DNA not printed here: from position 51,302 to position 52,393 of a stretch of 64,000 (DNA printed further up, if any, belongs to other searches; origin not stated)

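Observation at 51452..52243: Orphan, effector-less APAZ domain with no Argonaute in the window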

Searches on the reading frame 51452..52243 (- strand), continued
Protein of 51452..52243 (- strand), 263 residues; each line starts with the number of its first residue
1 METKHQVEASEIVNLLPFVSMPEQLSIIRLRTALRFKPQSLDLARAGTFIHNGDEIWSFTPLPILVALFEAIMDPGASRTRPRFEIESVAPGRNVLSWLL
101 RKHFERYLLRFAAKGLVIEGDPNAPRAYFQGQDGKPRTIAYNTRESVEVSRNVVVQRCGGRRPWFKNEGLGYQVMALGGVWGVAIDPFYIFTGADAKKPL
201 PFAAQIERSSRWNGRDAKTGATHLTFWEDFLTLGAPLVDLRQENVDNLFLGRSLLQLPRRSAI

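Call 34: fold_search(model_id=the predicted structure, library=pdb)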
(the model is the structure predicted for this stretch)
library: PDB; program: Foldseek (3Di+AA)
matches with E <= 10: 622; with E <= 0.001: 72
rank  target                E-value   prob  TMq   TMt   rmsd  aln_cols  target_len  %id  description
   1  9om4_A                5.3e-11  1.00  0.67  0.65   4.5       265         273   18  Cryo-EM structure of filament form Acidithiobacillus caldus (Aca) short prokaryotic argonautes, HNH-associated (SPARHA (released 2025-10-22)
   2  9qbq_C                2.5e-10  1.00  0.60  0.40   5.8       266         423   18  Crystal structure of apo SPARDA complex from Xanthobacter autotrophicus (released 2025-12-17)
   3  9qcc_Q                2.7e-10  1.00  0.60  0.41   5.8       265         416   18  Activated XauSPARDA filament assembly with bound dsDNA substrate (released 2025-12-17)
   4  9qbp_C                3.4e-10  1.00  0.60  0.41   5.7       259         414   21  Crystal structure of Enhydrobacter aerosaccus apo SPARDA complex (released 2025-12-17)
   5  9qbp_A                4.5e-10  1.00  0.60  0.56   5.4       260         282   20  Crystal structure of Enhydrobacter aerosaccus apo SPARDA complex (released 2025-12-17)
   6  9vx6_X                5.9e-10  1.00  0.57  0.41   7.6       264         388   20  Helical structure of gRNA-tDNA SPARDA complex (released 2026-01-14)
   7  9vx6_P                7.4e-10  1.00  0.57  0.41   7.7       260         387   20  Helical structure of gRNA-tDNA SPARDA complex (released 2026-01-14)
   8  9qbq_A                8.3e-10  1.00  0.61  0.45   5.6       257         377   19  Crystal structure of apo SPARDA complex from Xanthobacter autotrophicus (released 2025-12-17)
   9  9vx6_T                9.2e-10  1.00  0.56  0.38   8.3       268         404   18  Helical structure of gRNA-tDNA SPARDA complex (released 2026-01-14)
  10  8i88_C                1.0e-09  1.00  0.55  0.38   6.0       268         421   16  Cryo-EM structure of TIR-APAZ/Ago-gRNA complex (released 2023-07-05)
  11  9vx1_E                1.3e-09  1.00  0.55  0.62   5.9       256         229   20  The cryo-EM structure of gRNA-bound SPARDA complex (released 2026-01-14)
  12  9qbl_C                1.5e-09  1.00  0.60  0.60   5.9       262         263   20  Crystal structure of Xanthobacter autotrophicus SPARDA mutant lacking DREN nuclease domains (released 2025-12-17)
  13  9qbl_A                2.4e-09  1.00  0.61  0.59   6.1       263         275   19  Crystal structure of Xanthobacter autotrophicus SPARDA mutant lacking DREN nuclease domains (released 2025-12-17)
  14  9qcc_A                2.7e-09  1.00  0.60  0.41   5.6       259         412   17  Activated XauSPARDA filament assembly with bound dsDNA substrate (released 2025-12-17)
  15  9qcc_I                2.8e-09  1.00  0.60  0.61   5.4       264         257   19  Activated XauSPARDA filament assembly with bound dsDNA substrate (released 2025-12-17)
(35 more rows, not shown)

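Call 63: find_encoding_contigs(protein=P0032, flank=6000, max_places=2)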
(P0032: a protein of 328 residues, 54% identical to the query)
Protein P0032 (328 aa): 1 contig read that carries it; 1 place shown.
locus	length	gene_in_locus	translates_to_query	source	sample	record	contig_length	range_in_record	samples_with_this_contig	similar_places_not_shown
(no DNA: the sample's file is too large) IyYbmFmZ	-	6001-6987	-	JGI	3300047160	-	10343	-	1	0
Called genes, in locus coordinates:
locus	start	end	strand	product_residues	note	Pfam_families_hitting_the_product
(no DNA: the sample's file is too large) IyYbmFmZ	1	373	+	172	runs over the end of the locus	-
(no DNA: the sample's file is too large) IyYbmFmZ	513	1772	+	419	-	-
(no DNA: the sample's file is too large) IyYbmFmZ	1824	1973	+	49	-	-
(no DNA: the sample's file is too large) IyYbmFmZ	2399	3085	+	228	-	PF00440:TetR_N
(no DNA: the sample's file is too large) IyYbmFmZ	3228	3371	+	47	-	-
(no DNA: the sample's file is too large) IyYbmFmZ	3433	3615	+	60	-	-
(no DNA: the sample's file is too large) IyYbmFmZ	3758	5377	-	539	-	PF02530:Porin_2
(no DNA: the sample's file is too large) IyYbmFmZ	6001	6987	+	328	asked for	-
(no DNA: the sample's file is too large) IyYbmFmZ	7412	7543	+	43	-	-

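Call 64: find_encoding_contigs(protein=P0028, flank=6000, max_places=2)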
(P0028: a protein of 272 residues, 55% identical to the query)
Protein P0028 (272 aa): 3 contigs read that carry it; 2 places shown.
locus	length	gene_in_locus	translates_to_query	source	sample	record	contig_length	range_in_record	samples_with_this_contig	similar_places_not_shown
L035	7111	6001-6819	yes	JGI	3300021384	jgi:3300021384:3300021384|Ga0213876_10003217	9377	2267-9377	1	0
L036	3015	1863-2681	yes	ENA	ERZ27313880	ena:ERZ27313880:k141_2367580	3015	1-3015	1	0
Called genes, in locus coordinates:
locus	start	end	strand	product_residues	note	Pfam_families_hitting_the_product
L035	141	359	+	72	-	-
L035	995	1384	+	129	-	PF12680:SnoaL_2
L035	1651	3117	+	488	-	-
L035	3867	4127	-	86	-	-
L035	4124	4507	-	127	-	-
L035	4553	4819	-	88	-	PF07238:PilZ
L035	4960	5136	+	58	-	-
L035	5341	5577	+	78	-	-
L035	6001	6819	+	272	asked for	-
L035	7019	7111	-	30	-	?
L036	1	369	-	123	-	?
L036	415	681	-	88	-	PF07238:PilZ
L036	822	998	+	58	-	-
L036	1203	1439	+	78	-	-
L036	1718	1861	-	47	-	-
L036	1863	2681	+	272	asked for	-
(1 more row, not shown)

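Call 65: find_encoding_contigs(protein=P0018, flank=6000, max_places=2)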
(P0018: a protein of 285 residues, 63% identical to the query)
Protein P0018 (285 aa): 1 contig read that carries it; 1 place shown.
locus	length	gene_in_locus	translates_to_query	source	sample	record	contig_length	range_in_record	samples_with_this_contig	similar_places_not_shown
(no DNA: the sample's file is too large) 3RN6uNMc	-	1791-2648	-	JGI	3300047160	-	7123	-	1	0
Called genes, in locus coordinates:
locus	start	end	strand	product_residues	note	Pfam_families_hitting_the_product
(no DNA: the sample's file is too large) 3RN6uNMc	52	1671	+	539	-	PF02530:Porin_2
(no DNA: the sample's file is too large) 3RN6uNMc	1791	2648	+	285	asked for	-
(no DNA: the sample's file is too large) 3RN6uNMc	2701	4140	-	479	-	PF05977:MFS_3 (weak), PF07690:MFS_1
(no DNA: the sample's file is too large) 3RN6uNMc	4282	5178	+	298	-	PF00126:HTH_1, PF03466:LysR_substrate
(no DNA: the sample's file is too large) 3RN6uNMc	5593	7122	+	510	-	?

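Call 66: find_encoding_contigs(protein=P0024, flank=6000, max_places=2)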
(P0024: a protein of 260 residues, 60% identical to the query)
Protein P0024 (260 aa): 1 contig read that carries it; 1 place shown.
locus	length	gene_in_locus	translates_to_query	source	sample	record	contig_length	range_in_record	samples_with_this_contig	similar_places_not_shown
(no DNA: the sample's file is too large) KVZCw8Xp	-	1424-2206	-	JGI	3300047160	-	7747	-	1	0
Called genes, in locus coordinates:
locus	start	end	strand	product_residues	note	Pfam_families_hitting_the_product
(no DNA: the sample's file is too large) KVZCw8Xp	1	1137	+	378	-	?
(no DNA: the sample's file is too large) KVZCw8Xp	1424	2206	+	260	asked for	-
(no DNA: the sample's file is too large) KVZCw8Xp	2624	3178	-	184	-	PF18932:DUF5681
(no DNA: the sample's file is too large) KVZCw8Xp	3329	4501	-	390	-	PF08706:D5_N, PF19263:DUF5906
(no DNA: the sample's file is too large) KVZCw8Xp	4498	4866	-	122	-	-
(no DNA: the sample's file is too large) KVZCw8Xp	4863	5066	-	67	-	PF12728:HTH_17 (weak)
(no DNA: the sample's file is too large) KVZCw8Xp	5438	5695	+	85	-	-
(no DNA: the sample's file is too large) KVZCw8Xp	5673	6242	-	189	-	PF16694:Cytochrome_P460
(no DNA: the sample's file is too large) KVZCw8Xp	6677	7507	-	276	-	PF04454:Linocin_M18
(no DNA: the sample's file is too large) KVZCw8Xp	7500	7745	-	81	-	?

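Call 68: find_related_loci(query=A2, collection=genome_contigs, flank=7000)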
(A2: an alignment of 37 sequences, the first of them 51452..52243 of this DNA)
Query A2 (263 aa) in genome_contigs; peptide patterns used: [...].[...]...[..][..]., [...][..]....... (x = any residue, [..] = any of these).
104 stretches matched a pattern; 57 encode a relative of the query (tblastn E <= 1e-3); 56 distinct loci.
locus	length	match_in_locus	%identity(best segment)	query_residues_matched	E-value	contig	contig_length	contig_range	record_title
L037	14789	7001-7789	90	1-263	2e-161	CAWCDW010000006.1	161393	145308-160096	MAG: uncultured Alphaproteobacteria bacterium isolate MFD09368.bin.1.55 genome assembly, contig: contig_39105, whole gen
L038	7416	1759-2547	85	1-263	2e-152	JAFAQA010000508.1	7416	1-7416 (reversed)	MAG: Hyphomicrobiales bacterium isolate CP_BM_ER_52 BM_ER_k147_5623783, whole genome shotgun sequence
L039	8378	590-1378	84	1-263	3e-151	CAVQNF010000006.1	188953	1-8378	MAG: uncultured Alphaproteobacteria bacterium isolate MFD00125.bin.2.61 genome assembly, contig: contig_19423, whole gen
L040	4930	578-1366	80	1-263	4e-148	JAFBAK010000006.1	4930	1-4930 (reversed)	MAG: Hyphomicrobiales bacterium isolate CP_BM_RX_R9_29 BM_RX_R9_k147_893466, whole genome shotgun sequence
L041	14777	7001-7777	63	1-259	2e-110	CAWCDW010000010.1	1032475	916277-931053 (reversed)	MAG: uncultured Alphaproteobacteria bacterium isolate MFD09368.bin.1.55 genome assembly, contig: contig_8538, whole geno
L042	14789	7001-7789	89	1-263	8e-162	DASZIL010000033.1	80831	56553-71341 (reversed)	MAG TPA_asm: Beijerinckiaceae bacterium isolate SMAG_U6601 k141_54386, whole genome shotgun sequence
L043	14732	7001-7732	46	12-254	3e-70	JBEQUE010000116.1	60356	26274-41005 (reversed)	MAG: Acidobacteriota bacterium isolate MAG_Dt_02 k247_489885, whole genome shotgun sequence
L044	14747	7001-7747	48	12-257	3e-70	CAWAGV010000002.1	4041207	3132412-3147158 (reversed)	MAG: uncultured Alphaproteobacteria bacterium isolate MFD04967.bin.1.197 genome assembly, contig: contig_7851, whole gen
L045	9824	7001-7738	43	12-257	3e-64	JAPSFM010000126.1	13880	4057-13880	MAG: Bryobacterales bacterium isolate GA_gra95 NODE_6132_length_13880_cov_15.275747, whole genome shotgun sequence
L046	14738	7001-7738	42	12-257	1e-63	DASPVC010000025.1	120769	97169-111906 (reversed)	MAG TPA_asm: Candidatus Acidoferrum sp. isolate SMAG_U12319 k141_2137127, whole genome shotgun sequence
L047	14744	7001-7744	45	12-257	2e-63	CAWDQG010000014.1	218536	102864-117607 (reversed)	MAG: uncultured Alphaproteobacteria bacterium isolate MFD03346.bin.2.74 genome assembly, contig: contig_18256, whole gen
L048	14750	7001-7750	46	12-257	1e-63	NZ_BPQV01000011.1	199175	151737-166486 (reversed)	Methylobacterium organophilum strain NBRC 15689 entry11, whole genome shotgun sequence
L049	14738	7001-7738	44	12-257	3e-62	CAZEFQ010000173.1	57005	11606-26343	MAG TPA_asm: uncultured Rhizobium sp. isolate binchicken_co84_415 genome assembly, contig: k141_1467562, whole genome sh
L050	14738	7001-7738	43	12-257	2e-62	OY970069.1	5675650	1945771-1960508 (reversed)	MAG: uncultured Alphaproteobacteria bacterium isolate MFD00008.bin.c.1 genome assembly, chromosome: 1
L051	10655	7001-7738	42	12-257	3e-62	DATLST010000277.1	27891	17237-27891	MAG TPA_asm: Candidatus Acidiferrales bacterium isolate SMAG_U13937 k141_338980, whole genome shotgun sequence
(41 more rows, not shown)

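Call 76: search_dna_similar(query=window:51452-52243:-, collection=plasmids, mode=protein, max_evalue=0.001, max_rows=20)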
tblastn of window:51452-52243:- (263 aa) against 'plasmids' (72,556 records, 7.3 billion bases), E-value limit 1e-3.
Records with a match: 1; places in all: 1; records where one place covers at least 80% of the query: 1.
Best place of each record, by identity: <60% 1.
By first word of the organism name: Mesorhizobium 1.
By predicted mobility (MOB-suite, as given by PLSDB): non-mobilizable 1.
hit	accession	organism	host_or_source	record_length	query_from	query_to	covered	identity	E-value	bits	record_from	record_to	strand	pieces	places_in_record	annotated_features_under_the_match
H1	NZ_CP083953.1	Mesorhizobium sp. B2-1-8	cell culture,soil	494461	12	257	94%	42.1%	1e-55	199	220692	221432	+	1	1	SIR2 family protein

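Call 77: search_dna_similar(query=window:51452-52243:-, collection=phages, mode=protein, max_evalue=0.001, max_rows=10)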
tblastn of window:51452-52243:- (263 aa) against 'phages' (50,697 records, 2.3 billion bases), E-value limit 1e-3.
No match.

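Call 78: get_annotated_region(hit=H1, flank=5000)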
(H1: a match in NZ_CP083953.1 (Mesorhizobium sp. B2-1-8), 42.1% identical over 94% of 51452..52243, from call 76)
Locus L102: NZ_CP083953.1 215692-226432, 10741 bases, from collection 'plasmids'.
description: Mesorhizobium sp. B2-1-8 plasmid pB2-1-8, complete sequence
organism: Mesorhizobium sp. B2-1-8 (NCBI taxid 2589967)
taxonomy: Bacteria; Pseudomonadota; Alphaproteobacteria; Hyphomicrobiales; Phyllobacteriaceae; Mesorhizobium; Mesorhizobium sp. B2-1-8
host: -; source: cell culture,soil; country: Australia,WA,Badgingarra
typing (MOB-suite, as given by PLSDB): non-mobilizable; mating-pair formation MPF_T
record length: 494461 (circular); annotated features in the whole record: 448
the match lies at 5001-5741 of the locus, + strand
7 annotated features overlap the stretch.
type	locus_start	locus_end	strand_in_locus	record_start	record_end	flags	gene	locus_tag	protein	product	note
CDS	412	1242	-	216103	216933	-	-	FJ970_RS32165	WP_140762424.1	hypothetical protein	-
CDS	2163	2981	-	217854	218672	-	-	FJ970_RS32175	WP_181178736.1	type IV toxin-antitoxin system AbiEi family antitoxin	-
CDS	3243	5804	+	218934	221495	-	-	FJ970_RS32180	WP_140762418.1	SIR2 family protein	-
CDS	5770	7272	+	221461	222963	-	-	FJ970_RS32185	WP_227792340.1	hypothetical protein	-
CDS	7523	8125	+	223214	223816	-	-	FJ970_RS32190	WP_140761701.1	restriction endonuclease subunit S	-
CDS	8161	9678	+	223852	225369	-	-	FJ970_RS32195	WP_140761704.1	type I restriction-modification system subunit M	GO:0006306 - DNA methylation [Evidence IEA]; GO:0009307 - DNA restriction-modification system [Evidence IEA]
CDS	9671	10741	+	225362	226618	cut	-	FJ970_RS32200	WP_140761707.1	restriction endonuclease subunit S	GO:0006304 - DNA modification [Evidence IEA]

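Call 89: fold_search(model_id=the predicted structure, library=viral)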
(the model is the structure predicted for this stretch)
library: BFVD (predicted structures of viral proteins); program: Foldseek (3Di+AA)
matches with E <= 10: 769; with E <= 0.001: 0
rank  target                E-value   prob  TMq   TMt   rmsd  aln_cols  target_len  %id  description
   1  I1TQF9                5.5e-02  0.20  0.11  0.08  14.0       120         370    9  (no name in the UniProt tables at hand)
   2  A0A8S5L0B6            8.6e-02  0.23  0.14  0.23   9.6       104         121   14  Coat protein [ssRNA phage SRR5208570_3]
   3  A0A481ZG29            9.1e-02  0.21  0.13  0.20  10.4       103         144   13  Uncharacterized protein [Pithovirus LCPAC406]
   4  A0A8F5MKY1            1.1e-01  0.33  0.17  0.25   9.2       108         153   11  Coat protein [Grapevine-associated levi-like virus 1]
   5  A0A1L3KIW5            1.1e-01  0.14  0.13  0.22  13.2       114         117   13  Uncharacterized protein [Wenling levi-like virus 1]
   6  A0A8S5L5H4            1.2e-01  0.10  0.13  0.17  14.7       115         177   16  Coat protein [ssRNA phage SRR7976299_5]
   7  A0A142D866            1.7e-01  0.08  0.11  0.14  14.8       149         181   11  Uncharacterized protein [ssRNA phage AVE006]
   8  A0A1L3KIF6            2.0e-01  0.18  0.16  0.30   9.8       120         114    8  Uncharacterized protein [Sanxia levi-like virus 1]
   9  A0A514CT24            2.1e-01  0.13  0.12  0.13  14.5       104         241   10  Uncharacterized protein [Achromobacter phage Motura]
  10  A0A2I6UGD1            2.5e-01  0.05  0.10  0.11  17.6       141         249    4  DNA single-strand annealing protein [Salinibacter phage M8CC-19]
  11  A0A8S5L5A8            2.6e-01  0.10  0.14  0.23  11.0       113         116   11  Coat protein [ssRNA phage SRR6253161_3]
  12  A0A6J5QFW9            2.8e-01  0.16  0.13  0.16  16.3       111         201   11  Essential recombination function protein [uncultured Caudovirales phage]
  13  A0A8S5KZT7            2.8e-01  0.13  0.13  0.25  13.4       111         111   11  Coat protein [ssRNA phage SRR6960799_31]
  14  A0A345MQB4            2.8e-01  0.11  0.13  0.24  12.2       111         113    3  (no name in the UniProt tables at hand)
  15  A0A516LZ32            3.0e-01  0.08  0.12  0.15  12.5       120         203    8  (no name in the UniProt tables at hand)
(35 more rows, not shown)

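Call 93: find_encoding_contigs(protein=P0016, flank=4000, max_places=2)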
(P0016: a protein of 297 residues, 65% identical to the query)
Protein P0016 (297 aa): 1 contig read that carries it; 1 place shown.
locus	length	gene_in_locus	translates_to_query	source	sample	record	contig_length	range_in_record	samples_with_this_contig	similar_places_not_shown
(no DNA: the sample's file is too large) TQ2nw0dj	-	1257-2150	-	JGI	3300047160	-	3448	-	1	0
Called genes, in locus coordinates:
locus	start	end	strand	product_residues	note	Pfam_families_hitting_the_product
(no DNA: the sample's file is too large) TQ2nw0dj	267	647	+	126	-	-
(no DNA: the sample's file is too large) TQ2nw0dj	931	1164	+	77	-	-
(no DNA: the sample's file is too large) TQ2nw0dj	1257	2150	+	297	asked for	-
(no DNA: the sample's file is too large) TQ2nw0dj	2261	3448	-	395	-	?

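Call 94: find_encoding_contigs(protein=P0025, flank=4000, max_places=2)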
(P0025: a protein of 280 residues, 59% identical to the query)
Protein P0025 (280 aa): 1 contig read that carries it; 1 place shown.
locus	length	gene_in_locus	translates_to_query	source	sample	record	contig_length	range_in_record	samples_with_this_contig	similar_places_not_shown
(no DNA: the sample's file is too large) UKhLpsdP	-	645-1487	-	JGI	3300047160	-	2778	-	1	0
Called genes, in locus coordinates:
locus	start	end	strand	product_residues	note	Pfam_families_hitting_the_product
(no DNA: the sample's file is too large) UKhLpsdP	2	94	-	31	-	?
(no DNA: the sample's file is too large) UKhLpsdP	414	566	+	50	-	-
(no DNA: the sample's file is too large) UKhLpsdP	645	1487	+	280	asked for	-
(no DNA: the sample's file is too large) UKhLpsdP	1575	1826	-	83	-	-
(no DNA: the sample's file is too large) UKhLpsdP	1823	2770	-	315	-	PF01867:Cas_Cas1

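Call 95: find_encoding_contigs(protein=P0011, flank=6000, max_places=2)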
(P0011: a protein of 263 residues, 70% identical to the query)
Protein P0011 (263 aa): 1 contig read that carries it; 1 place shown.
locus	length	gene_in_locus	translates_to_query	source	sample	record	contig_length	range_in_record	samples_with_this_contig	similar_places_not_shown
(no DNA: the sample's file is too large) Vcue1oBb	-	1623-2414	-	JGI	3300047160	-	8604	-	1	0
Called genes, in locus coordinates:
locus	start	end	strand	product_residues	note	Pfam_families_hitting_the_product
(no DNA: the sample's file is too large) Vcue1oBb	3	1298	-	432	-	?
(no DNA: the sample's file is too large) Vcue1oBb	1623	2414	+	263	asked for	-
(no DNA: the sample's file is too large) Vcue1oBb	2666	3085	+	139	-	-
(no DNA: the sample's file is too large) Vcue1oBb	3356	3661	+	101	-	-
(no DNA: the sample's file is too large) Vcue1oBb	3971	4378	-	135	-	PF05071:NDUFA12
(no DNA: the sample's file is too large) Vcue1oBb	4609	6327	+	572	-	PF01257:2Fe-2S_thioredx, PF01512:Complex1_51K, PF10531:SLBB (weak), PF10589:NADH_4Fe-4S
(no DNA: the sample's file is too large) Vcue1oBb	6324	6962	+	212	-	PF01810:LysE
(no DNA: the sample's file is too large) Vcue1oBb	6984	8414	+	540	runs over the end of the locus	?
